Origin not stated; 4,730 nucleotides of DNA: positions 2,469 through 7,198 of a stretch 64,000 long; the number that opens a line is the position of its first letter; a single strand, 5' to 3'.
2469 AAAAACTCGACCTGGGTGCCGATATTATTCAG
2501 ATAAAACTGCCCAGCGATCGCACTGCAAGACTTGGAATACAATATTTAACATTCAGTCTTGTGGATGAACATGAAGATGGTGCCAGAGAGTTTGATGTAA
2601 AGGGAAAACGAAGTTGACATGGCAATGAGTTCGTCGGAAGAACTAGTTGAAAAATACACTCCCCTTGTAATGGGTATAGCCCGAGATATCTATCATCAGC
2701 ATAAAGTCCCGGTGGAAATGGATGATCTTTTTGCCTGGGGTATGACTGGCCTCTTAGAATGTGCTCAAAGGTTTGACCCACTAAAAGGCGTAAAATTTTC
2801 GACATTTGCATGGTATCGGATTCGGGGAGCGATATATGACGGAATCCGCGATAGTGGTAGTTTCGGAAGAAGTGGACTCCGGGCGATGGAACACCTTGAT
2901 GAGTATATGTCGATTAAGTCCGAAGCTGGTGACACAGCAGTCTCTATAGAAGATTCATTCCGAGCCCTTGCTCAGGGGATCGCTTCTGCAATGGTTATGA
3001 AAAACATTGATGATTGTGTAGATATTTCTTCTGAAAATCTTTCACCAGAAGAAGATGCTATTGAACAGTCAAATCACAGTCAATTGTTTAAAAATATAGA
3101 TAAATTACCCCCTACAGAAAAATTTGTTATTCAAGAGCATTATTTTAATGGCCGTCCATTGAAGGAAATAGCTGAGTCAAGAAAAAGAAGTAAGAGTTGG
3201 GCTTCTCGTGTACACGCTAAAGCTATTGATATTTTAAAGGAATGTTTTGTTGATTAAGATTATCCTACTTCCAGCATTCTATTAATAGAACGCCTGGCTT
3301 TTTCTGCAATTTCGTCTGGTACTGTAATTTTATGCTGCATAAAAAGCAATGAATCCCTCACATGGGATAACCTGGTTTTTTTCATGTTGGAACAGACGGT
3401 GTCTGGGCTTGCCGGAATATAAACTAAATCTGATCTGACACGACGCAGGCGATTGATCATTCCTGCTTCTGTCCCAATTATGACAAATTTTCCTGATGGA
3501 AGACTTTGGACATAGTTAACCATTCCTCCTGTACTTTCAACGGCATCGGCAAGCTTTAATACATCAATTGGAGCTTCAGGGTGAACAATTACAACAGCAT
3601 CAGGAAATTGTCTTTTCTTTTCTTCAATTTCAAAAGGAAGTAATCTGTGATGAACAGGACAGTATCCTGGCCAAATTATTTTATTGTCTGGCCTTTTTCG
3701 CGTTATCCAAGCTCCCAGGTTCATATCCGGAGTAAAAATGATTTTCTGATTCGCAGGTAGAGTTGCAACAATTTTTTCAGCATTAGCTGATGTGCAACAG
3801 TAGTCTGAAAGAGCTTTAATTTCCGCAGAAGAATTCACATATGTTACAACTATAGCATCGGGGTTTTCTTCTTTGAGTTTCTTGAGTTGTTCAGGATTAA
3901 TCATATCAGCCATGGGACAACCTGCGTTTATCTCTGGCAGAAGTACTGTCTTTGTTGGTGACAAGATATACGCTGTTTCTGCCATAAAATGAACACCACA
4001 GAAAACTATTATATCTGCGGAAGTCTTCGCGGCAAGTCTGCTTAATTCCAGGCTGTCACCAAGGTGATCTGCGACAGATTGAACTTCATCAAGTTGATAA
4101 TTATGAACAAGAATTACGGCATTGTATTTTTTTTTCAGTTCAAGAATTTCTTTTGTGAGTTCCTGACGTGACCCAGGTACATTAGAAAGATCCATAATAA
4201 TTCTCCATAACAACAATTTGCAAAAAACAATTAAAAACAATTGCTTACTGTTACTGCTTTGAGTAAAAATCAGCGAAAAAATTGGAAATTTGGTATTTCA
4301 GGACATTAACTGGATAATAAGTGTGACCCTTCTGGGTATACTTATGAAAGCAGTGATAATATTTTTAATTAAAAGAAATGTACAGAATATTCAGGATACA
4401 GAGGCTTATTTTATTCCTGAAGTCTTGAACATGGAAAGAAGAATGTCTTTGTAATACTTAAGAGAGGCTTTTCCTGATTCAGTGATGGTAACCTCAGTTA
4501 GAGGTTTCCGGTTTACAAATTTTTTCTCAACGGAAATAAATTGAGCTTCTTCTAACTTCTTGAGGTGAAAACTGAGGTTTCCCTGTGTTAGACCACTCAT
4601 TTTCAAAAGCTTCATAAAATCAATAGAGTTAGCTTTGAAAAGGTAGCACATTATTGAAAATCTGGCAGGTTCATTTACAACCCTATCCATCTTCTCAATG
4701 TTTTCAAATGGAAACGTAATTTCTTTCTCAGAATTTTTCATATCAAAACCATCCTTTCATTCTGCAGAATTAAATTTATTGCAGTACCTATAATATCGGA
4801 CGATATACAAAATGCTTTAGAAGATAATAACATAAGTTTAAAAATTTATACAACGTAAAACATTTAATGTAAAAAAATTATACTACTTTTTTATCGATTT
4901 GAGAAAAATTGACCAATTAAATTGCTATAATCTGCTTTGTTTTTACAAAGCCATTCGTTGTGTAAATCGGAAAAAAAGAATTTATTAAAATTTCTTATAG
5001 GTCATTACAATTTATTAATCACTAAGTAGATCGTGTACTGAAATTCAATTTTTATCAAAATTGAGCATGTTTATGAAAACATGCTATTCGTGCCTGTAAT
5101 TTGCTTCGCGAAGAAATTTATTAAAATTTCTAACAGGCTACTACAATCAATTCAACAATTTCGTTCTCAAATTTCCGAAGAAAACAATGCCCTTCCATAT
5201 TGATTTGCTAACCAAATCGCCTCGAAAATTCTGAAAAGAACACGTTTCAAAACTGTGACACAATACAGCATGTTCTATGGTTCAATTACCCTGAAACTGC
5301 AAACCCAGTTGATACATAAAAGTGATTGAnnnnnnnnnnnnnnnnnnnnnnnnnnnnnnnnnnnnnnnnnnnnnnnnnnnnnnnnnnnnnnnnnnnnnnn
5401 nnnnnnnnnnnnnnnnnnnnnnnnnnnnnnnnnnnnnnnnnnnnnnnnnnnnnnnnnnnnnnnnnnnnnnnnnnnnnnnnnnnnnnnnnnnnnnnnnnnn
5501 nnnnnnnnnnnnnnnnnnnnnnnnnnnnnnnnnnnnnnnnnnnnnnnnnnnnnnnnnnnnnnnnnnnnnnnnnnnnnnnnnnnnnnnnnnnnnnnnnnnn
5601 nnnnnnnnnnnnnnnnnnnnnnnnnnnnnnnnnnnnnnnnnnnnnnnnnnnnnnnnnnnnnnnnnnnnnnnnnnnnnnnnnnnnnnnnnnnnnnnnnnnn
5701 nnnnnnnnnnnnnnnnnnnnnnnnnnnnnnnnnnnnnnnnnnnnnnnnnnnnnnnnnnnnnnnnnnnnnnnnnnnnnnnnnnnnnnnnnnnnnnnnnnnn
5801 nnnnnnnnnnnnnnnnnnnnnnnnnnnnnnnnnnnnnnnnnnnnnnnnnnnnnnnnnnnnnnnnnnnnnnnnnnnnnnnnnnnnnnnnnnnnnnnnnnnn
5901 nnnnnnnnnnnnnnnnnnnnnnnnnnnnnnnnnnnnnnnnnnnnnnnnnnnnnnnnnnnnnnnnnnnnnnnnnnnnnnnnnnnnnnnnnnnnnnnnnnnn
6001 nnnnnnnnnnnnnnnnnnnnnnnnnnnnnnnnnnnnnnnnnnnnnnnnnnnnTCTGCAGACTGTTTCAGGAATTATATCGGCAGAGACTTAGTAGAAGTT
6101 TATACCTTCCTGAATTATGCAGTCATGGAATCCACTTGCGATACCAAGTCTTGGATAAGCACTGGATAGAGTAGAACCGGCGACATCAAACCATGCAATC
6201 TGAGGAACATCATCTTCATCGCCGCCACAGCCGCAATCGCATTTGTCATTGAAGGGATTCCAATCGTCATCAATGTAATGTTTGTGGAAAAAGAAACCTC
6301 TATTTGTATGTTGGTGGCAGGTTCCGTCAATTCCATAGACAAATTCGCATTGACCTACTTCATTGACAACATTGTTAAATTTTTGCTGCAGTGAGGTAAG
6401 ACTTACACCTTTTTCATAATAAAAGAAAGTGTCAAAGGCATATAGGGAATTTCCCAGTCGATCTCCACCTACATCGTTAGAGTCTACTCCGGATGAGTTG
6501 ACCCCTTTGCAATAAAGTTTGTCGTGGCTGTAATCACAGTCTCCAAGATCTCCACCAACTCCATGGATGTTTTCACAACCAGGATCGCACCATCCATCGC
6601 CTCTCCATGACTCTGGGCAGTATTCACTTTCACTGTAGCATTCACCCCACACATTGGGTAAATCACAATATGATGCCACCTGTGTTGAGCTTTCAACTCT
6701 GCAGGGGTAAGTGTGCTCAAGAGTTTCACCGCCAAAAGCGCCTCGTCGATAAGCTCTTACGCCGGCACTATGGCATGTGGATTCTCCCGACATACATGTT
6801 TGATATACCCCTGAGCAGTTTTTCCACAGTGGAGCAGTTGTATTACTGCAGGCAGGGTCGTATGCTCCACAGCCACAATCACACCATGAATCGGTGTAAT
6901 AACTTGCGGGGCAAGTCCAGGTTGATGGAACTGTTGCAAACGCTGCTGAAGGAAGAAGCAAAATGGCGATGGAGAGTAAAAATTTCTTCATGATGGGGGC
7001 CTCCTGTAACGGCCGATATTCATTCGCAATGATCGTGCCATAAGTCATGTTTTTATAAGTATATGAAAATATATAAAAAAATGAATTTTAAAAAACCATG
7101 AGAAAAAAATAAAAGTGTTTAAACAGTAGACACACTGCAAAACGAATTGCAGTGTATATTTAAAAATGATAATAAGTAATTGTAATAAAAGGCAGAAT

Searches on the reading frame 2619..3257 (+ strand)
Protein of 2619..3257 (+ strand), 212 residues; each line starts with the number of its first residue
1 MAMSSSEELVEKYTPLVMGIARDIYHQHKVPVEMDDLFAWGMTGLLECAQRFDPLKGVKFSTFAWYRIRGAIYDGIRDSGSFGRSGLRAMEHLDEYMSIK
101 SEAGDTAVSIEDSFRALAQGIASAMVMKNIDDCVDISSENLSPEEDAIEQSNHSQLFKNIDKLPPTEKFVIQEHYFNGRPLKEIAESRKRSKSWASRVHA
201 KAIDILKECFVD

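Call 55: search_protein_families(library=pfam, proteins=[window:2619-3257:+], max_evalue=1)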
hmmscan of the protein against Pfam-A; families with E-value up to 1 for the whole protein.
window:2619-3257:+ (212 aa): 4 families
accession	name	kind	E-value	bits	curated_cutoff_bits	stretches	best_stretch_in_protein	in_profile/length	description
PF04542.20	Sigma70_r2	-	8e-14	51.6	24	1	9-79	1-68/71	Sigma-70 region 2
PF04545.22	Sigma70_r4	-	3.6e-07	30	24.1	1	160-207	2-49/50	Sigma-70, region 4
PF08281.18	Sigma70_r4_2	-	0.001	19.1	25.7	1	160-186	8-34/54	Sigma-70, region 4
PF14716.13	HHH_8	-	0.14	13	30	1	181-209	10-40/73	Helix-hairpin-helix domain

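Call 63: find_encoding_contigs(protein=window:2619-3257:+, flank=10000, max_places=3)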
Protein window:2619-3257:+ (212 aa): 3 contigs read that carry it; 1 place shown.
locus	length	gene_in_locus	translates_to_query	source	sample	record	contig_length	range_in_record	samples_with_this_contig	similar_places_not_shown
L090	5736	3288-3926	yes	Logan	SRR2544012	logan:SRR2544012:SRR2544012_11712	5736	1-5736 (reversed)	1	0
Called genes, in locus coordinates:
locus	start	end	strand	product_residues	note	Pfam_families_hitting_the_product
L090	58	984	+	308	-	-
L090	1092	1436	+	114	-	-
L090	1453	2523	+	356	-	-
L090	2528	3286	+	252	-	PF03479:PCC (weak)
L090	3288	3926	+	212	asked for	PF04542:Sigma70_r2, PF04545:Sigma70_r4 (weak)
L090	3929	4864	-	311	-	PF02445:NadA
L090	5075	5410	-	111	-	PF01022:HTH_5 (weak), PF01047:MarR (weak), PF13601:HTH_34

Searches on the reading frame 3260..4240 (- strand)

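Call 55: search_protein_families(library=pfam, proteins=[window:3260-4240:-], max_evalue=1)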
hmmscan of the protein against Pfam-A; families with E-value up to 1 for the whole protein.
window:3260-4240:- (326 aa): 3 families
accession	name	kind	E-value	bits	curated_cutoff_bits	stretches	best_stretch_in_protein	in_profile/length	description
PF02445.21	NadA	-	9.7e-115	383.2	27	1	30-324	1-295/295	Quinolinate synthetase A protein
PF01979.26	Amidohydro_1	-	0.038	13.7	25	1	19-133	127-247/345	Amidohydrolase family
PF15711.10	ILEI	-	0.12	13.4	27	1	237-265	29-57/90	Interleukin-like EMT inducer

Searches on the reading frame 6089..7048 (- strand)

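Call 55: search_protein_families(library=pfam, proteins=[window:6089-7048:-], max_evalue=1)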
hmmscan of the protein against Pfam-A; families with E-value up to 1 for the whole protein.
window:6089-7048:- (319 aa): 1 family
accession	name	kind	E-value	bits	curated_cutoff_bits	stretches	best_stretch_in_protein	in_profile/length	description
PF04556.18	DpnII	-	0.28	10.9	23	1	200-248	200-251/278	DpnII restriction endonuclease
